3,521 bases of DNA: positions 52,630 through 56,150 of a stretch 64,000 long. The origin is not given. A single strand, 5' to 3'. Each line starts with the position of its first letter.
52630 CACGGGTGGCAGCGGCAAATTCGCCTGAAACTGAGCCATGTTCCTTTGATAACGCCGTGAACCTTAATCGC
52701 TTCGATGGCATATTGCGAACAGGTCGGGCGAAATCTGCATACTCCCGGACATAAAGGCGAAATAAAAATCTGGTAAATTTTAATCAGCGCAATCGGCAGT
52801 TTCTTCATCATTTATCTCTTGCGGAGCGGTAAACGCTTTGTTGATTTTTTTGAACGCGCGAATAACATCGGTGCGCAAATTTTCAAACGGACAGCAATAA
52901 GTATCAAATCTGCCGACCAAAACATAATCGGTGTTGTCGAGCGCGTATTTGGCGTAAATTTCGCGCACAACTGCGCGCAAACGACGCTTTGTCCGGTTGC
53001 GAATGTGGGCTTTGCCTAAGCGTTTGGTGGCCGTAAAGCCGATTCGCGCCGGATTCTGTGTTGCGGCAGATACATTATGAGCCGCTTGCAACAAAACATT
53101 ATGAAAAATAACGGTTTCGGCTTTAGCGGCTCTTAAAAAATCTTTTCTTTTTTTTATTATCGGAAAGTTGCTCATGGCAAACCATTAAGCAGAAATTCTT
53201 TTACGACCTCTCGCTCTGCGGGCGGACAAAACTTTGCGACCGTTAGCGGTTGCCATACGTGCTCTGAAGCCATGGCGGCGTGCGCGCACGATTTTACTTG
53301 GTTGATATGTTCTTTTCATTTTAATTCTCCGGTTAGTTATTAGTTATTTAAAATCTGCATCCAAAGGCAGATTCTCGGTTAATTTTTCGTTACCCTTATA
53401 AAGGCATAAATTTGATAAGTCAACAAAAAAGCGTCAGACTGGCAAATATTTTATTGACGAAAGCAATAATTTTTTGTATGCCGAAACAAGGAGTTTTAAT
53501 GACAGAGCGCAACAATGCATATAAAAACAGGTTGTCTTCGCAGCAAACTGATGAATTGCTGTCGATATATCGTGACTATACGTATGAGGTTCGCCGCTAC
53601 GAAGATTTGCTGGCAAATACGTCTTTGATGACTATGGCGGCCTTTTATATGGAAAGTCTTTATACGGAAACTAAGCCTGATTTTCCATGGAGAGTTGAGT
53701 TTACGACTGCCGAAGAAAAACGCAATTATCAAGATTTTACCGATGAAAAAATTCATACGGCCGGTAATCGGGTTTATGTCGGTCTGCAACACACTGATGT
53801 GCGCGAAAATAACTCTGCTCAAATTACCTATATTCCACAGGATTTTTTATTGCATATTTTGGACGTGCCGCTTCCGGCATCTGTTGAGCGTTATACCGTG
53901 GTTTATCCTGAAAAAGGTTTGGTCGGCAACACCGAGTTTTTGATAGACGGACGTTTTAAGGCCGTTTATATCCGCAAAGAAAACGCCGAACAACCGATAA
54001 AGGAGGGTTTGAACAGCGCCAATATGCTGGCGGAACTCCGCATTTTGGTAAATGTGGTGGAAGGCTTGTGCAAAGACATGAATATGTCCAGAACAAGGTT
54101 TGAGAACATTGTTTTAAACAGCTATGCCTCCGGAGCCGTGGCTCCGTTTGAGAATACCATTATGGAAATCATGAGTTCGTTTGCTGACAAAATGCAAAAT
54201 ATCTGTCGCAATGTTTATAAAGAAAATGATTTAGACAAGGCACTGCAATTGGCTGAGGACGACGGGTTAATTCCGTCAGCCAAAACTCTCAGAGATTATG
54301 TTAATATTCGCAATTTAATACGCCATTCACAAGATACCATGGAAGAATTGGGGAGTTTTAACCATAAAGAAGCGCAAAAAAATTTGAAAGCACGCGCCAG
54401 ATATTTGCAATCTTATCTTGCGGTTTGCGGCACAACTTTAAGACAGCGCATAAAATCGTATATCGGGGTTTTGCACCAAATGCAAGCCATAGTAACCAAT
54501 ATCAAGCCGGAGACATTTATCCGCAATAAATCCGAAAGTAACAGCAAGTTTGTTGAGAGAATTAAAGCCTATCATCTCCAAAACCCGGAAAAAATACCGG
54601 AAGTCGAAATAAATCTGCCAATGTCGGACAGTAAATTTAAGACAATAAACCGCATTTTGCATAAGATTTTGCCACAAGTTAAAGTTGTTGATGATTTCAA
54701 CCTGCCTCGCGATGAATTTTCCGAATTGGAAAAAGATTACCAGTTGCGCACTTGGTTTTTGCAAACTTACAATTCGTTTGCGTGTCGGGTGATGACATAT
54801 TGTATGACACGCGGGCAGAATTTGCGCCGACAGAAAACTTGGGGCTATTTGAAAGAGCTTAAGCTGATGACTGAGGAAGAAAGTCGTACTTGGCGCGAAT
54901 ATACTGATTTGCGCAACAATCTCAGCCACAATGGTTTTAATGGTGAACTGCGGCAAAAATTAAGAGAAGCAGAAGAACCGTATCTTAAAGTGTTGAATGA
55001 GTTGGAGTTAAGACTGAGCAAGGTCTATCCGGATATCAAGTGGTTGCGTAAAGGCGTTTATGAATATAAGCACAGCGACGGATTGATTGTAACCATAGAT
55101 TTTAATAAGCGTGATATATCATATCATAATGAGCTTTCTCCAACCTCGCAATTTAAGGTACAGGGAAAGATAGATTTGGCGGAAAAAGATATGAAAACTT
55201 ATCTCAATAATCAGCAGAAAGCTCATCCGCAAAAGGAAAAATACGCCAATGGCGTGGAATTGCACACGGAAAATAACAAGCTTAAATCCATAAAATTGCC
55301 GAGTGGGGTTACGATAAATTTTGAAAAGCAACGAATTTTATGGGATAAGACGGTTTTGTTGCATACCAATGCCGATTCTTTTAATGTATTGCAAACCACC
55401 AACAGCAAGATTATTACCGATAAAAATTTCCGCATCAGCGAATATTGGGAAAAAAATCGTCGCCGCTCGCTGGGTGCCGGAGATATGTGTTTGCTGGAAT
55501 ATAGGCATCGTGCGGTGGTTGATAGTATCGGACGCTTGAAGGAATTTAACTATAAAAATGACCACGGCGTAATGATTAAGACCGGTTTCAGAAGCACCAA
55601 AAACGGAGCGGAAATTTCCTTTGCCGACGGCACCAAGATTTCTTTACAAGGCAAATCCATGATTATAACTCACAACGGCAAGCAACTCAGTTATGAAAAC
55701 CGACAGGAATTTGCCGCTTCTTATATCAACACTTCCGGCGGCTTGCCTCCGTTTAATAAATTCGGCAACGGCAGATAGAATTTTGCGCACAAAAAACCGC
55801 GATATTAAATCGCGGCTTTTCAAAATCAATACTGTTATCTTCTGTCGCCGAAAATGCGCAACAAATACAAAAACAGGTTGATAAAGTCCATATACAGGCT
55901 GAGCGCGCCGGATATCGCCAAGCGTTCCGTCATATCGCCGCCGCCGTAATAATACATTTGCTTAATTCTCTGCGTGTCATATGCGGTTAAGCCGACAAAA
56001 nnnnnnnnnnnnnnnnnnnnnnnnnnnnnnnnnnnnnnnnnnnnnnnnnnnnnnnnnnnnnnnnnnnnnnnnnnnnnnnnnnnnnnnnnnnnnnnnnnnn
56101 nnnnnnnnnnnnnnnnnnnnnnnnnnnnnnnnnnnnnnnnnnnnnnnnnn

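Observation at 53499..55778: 759-aa protein with an internally duplicated HEPN-type R-N-x3-H motif: a candidate tandem-HEPN RNase or defence or toxin protein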

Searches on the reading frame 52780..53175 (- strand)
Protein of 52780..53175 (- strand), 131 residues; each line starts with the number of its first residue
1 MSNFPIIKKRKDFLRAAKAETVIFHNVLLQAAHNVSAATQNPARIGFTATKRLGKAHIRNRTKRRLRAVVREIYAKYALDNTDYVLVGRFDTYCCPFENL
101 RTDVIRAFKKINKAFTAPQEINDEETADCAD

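Call 94: find_encoding_contigs(protein=window:52780-53175:-, flank=5000, max_places=10)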
Protein window:52780-53175:- (131 aa): 8 contigs read that carry it; 6 places shown.
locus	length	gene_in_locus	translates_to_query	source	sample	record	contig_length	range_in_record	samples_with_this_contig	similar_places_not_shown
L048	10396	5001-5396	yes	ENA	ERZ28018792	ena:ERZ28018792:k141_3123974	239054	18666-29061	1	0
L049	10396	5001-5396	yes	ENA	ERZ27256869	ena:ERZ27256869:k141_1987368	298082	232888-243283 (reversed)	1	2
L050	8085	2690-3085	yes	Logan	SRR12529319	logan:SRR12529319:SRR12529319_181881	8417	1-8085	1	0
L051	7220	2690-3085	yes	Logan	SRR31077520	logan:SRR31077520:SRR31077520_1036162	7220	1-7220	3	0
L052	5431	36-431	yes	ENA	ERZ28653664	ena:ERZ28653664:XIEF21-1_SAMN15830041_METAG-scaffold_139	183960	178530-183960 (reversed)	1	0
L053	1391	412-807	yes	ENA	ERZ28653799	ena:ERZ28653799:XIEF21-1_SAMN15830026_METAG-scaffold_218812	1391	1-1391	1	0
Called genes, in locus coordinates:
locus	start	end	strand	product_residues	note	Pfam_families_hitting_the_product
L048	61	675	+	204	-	-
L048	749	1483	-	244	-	-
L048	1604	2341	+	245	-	PF01027:Bax1-I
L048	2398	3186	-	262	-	-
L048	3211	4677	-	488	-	-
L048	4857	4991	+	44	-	PF00468:Ribosomal_L34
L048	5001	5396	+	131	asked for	PF00825:Ribonuclease_P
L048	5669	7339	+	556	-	PF14849:YidC_periplas, PF02096:60KD_IMP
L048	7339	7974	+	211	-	PF03193:RsgA_GTPase (weak), PF01926:MMR_HSR1, PF02421:FeoB_N (weak), PF00350:Dynamin_N (faint)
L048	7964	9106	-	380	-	PF11335:DUF3137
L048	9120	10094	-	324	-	PF00437:T2SSE, PF01580:FtsK_SpoIIIE (faint)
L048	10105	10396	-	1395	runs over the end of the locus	PF21784:Bflower (faint), PF21785:Bflower_2, PF03743:TrbI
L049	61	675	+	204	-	-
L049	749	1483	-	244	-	-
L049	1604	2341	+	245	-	PF01027:Bax1-I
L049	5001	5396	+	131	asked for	PF00825:Ribonuclease_P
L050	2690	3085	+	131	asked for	PF00825:Ribonuclease_P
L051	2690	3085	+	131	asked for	PF00825:Ribonuclease_P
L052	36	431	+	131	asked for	PF00825:Ribonuclease_P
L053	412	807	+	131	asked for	PF00825:Ribonuclease_P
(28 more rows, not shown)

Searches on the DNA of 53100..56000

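Call 87: search_rna_families(source=window, start=53100, end=56000, threshold=evalue, max_evalue=1)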
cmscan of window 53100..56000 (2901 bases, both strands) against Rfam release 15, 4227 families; matches with E-value up to 1: 1.
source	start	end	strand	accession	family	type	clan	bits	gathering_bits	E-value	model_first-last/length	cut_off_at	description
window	55586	55666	-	RF01761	wcaG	Cis-reg;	-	22.2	42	0.35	1-98/98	no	wcaG RNA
